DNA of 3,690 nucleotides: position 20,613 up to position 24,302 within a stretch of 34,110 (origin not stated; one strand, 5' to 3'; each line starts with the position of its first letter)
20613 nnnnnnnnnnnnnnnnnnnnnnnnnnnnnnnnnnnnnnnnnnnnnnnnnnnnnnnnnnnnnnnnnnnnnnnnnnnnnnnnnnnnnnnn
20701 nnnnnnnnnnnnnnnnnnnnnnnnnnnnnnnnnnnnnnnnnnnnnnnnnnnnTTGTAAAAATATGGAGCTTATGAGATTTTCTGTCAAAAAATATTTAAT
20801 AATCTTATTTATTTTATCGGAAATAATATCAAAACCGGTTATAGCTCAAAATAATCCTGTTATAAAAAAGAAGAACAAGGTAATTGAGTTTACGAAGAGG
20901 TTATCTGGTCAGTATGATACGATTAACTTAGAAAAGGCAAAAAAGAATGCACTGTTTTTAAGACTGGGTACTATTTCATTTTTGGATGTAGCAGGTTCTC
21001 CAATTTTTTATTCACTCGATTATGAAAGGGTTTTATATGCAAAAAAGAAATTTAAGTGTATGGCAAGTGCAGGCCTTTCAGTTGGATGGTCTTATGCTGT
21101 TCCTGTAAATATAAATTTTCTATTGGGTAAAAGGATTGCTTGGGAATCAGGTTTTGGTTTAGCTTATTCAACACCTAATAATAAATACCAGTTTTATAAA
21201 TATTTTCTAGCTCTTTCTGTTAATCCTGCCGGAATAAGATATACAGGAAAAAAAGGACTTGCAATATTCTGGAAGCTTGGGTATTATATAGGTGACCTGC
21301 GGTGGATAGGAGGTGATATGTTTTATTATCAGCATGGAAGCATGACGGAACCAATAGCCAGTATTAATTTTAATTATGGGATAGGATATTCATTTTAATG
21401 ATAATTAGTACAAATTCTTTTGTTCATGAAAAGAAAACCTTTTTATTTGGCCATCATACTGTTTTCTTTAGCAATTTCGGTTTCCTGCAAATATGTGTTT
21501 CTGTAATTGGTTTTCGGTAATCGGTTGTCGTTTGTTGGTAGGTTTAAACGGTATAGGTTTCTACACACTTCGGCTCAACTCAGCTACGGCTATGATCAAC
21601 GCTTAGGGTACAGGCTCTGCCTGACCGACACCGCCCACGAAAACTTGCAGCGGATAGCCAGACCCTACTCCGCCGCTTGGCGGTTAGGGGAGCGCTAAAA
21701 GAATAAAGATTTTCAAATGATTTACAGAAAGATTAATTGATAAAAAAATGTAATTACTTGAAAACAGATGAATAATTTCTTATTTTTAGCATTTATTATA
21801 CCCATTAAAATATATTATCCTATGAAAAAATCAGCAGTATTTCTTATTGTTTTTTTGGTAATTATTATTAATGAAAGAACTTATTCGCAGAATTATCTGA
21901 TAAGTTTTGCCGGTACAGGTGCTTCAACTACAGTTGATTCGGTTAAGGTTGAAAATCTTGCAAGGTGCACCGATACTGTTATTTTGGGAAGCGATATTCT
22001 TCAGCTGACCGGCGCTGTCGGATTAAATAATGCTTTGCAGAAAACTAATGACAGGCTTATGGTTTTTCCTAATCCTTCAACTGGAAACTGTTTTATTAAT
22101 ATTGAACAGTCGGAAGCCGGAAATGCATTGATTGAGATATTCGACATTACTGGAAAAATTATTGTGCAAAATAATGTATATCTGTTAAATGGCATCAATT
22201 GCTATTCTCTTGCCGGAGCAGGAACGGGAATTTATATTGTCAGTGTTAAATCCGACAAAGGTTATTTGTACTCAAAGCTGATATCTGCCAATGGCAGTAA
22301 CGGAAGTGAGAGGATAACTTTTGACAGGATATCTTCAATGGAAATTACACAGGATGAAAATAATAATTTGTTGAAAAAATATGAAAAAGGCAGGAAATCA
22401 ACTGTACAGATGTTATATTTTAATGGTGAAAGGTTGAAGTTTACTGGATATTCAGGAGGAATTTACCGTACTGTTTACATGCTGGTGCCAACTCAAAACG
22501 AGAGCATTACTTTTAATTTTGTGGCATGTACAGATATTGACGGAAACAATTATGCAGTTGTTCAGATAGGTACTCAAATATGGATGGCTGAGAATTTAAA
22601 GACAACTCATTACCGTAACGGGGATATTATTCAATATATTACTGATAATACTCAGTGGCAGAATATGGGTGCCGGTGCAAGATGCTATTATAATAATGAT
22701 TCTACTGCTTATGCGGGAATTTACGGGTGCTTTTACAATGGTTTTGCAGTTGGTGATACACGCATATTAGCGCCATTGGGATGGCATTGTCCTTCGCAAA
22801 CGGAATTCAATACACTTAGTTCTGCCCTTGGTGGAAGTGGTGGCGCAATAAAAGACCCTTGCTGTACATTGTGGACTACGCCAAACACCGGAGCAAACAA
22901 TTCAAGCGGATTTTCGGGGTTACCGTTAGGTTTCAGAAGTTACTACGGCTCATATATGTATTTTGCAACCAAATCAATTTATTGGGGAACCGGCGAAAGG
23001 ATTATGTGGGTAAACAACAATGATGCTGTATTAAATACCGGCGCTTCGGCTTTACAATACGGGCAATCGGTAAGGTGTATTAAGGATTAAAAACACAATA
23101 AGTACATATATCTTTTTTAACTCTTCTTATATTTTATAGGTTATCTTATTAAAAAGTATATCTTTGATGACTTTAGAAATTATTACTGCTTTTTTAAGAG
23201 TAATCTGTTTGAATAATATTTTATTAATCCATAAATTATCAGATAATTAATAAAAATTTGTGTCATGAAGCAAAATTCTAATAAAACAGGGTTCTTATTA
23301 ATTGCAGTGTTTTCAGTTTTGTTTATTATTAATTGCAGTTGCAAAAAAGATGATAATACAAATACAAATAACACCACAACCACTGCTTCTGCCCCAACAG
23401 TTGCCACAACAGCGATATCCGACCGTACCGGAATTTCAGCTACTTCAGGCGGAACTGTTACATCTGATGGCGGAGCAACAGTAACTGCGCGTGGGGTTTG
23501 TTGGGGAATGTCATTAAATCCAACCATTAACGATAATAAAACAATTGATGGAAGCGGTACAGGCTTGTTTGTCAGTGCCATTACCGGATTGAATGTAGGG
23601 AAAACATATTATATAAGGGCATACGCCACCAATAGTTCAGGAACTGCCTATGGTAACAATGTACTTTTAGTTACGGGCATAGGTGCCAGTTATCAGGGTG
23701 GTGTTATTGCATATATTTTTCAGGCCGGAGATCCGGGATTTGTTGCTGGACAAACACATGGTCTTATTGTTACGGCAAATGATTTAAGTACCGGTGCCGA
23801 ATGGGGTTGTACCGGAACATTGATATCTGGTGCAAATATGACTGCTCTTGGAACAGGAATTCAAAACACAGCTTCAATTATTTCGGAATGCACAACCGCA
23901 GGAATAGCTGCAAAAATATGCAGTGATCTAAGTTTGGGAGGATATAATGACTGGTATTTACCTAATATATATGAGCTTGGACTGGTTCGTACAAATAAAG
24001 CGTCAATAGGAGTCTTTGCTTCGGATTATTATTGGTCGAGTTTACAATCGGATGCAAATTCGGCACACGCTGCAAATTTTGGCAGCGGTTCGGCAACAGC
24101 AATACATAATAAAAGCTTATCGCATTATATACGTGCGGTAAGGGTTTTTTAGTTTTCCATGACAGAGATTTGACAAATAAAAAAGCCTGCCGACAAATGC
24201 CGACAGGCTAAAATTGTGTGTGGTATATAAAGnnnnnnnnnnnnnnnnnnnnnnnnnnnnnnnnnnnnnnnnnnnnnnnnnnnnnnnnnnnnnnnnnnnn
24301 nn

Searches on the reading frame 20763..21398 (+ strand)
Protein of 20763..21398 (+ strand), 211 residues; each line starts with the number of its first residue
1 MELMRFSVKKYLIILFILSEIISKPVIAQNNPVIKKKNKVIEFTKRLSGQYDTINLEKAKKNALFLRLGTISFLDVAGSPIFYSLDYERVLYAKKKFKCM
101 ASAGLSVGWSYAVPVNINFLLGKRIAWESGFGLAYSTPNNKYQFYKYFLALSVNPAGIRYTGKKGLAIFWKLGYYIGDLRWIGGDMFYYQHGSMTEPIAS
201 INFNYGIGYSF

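Call 9: search_protein_families(library=pfam, proteins=[window:20763-21398:+])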
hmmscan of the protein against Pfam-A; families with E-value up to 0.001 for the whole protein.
window:20763-21398:+ (211 aa): 0 families

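Call 38: find_homologous_proteins(query=window:20763-21398:+, max_evalue=0.001)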
Query window:20763-21398:+ (211 aa): 5 proteins with E <= 0.001 among 158 candidates.
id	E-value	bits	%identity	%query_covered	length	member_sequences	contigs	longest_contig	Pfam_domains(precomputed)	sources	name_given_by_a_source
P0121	1.5e-133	461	100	99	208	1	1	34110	-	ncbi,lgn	-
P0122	2.1e-93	330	73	97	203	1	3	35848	-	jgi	jgi:hypothetical protein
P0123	1.8e-44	170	45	97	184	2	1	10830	-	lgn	-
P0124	1.5e-42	164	54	71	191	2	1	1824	-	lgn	-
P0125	4.0e-28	117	94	32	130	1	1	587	PF02050.23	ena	-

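Call 39: find_encoding_contigs(protein=P0122, flank=10000, max_places=5)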
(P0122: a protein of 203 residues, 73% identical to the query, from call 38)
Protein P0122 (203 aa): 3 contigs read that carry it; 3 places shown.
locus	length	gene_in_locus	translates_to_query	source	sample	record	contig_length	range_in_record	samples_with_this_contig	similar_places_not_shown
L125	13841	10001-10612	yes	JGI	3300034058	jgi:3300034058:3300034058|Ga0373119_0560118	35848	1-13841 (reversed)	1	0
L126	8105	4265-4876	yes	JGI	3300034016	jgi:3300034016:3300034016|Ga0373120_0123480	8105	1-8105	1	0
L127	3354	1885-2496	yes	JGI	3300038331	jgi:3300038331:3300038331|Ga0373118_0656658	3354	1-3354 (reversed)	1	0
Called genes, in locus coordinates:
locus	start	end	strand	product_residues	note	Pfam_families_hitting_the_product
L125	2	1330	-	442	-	PF00691:OmpA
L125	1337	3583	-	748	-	PF17900:Peptidase_M1_N, PF01433:Peptidase_M1, PF18962:Por_Secre_tail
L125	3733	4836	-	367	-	PF12704:MacB_PCD, PF02687:FtsX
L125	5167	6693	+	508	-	PF02142:MGS, PF01808:AICARFT_IMPCHas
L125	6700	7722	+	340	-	PF00022:Actin (faint), PF06723:MreB_Mbl, PF00012:HSP70, PF14450:FtsA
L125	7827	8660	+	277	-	PF04085:MreC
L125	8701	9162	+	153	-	-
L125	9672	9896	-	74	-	-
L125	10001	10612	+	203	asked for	-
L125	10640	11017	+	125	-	-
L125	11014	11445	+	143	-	-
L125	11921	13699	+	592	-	PF00501:AMP-binding, PF23562:AMP-binding_C_3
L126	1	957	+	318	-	?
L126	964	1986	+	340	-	PF00022:Actin (faint), PF06723:MreB_Mbl, PF00012:HSP70, PF14450:FtsA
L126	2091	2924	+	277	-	PF04085:MreC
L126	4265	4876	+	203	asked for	-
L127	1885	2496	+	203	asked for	-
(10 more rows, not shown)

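Call 40: find_encoding_contigs(protein=P0123, flank=10000, max_places=3)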
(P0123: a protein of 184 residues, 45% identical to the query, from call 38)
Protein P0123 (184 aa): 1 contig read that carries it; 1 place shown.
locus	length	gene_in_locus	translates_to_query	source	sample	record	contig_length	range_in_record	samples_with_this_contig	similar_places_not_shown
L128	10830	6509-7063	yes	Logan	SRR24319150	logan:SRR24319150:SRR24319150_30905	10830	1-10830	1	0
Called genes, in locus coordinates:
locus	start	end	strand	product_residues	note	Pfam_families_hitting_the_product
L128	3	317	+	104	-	?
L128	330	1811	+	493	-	PF00309:Sigma54_AID, PF04963:Sigma54_CBD, PF04552:Sigma54_DBD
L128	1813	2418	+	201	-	-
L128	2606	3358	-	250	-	PF13568:OMP_b-brl_2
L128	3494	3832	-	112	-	-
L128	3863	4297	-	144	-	PF11589:DUF3244 (weak), PF18962:Por_Secre_tail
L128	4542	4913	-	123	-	-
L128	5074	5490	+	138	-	-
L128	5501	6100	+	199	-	-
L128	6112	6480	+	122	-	-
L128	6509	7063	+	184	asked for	-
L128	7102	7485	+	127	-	-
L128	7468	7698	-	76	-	-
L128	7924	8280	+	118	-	PF01627:Hpt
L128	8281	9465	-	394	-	PF00072:Response_reg, PF00158:Sigma54_activat, PF14532:Sigma54_activ_2, PF07724:AAA_2 (weak), PF07728:AAA_5 (weak), PF25601:AAA_lid_14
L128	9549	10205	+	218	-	PF00702:Hydrolase, PF13419:HAD_2 (faint)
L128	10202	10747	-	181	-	PF02014:Reeler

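Call 64: list_cluster_members(proteins=[P0121, P0001, P0122])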
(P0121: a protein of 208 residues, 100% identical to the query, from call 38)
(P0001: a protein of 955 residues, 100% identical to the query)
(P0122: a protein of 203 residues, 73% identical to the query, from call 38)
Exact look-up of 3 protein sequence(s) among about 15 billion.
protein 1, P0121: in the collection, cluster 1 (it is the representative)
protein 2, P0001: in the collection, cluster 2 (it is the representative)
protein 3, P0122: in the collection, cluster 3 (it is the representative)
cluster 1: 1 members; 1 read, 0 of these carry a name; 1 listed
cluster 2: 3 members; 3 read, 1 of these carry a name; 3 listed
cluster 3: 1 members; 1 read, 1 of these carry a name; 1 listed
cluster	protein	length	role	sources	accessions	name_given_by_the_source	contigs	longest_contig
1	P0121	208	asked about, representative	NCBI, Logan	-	-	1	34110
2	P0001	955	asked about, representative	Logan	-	-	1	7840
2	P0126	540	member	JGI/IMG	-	excinuclease ABC subunit A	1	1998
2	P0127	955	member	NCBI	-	-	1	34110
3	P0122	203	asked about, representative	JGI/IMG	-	hypothetical protein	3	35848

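Call 65: find_encoding_contigs(protein=P0126, flank=3000, max_places=5)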
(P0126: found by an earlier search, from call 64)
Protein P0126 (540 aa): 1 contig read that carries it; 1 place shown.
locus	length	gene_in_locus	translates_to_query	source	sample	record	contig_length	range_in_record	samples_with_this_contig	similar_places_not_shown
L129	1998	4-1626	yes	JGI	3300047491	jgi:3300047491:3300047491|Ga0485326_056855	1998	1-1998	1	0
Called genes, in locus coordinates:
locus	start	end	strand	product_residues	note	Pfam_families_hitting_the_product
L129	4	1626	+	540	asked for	PF02463:SMC_N (faint), PF00005:ABC_tran (faint), PF13304:AAA_21 (faint), PF13175:AAA_15 (faint)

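Call 87: find_encoding_contigs(protein=P0124, flank=3000, max_places=3)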
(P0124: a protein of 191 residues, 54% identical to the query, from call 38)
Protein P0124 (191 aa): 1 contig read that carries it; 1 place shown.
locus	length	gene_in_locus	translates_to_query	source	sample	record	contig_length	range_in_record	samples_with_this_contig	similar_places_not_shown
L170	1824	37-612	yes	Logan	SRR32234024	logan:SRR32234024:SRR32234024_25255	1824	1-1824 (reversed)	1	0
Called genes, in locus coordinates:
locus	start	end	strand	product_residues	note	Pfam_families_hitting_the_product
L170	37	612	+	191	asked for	-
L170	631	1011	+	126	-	-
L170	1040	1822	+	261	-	?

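Call 88: find_encoding_contigs(protein=P0125, flank=1000, max_places=3)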
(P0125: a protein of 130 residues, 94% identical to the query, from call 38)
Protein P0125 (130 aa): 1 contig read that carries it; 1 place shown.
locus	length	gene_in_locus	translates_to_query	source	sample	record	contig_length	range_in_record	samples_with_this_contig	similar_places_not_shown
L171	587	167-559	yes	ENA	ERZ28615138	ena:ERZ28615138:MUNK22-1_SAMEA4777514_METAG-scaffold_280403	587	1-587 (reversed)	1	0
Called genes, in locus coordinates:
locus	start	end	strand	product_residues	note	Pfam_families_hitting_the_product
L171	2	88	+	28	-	?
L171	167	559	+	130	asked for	PF02050:FliJ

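Call 90: search_protein_families(library=ncbifam, proteins=[window:20763-21398:+], max_evalue=0.001)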
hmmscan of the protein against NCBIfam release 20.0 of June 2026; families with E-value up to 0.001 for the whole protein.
window:20763-21398:+ (211 aa): 0 families

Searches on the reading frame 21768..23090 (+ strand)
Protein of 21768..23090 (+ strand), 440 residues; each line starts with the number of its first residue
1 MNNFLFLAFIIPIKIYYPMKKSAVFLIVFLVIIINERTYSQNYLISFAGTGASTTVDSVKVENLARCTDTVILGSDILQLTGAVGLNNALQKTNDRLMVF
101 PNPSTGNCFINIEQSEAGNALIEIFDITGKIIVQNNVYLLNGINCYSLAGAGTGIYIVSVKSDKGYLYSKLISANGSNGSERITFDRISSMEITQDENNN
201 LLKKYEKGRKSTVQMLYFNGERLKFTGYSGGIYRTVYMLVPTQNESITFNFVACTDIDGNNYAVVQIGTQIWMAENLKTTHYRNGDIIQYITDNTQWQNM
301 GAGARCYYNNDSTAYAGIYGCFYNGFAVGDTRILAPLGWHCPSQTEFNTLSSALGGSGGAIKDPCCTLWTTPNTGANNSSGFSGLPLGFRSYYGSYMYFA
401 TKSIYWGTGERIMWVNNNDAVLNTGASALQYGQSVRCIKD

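Call 9: search_protein_families(library=pfam, proteins=[window:21768-23090:+])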
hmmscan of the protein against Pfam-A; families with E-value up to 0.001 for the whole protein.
window:21768-23090:+ (440 aa): 2 families
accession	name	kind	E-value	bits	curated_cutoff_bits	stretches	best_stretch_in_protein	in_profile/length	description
PF09603.15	Fib_succ_major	-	1.3e-30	107.5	33.9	1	265-439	1-187/187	Fibrobacter succinogenes major domain (Fib_succ_major)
PF18962.6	Por_Secre_tail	-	8.7e-11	42.4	27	1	99-172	1-74/75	Secretion system C-terminal sorting domain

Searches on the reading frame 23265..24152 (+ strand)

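Call 9: search_protein_families(library=pfam, proteins=[window:23265-24152:+])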
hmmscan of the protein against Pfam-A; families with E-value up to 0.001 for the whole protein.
window:23265-24152:+ (295 aa): 1 family
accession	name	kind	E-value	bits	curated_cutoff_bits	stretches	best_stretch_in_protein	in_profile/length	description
PF07603.17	Lcl_C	-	9.4e-11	42.5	34.9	1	170-293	2-117/117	Lcl C-terminal domain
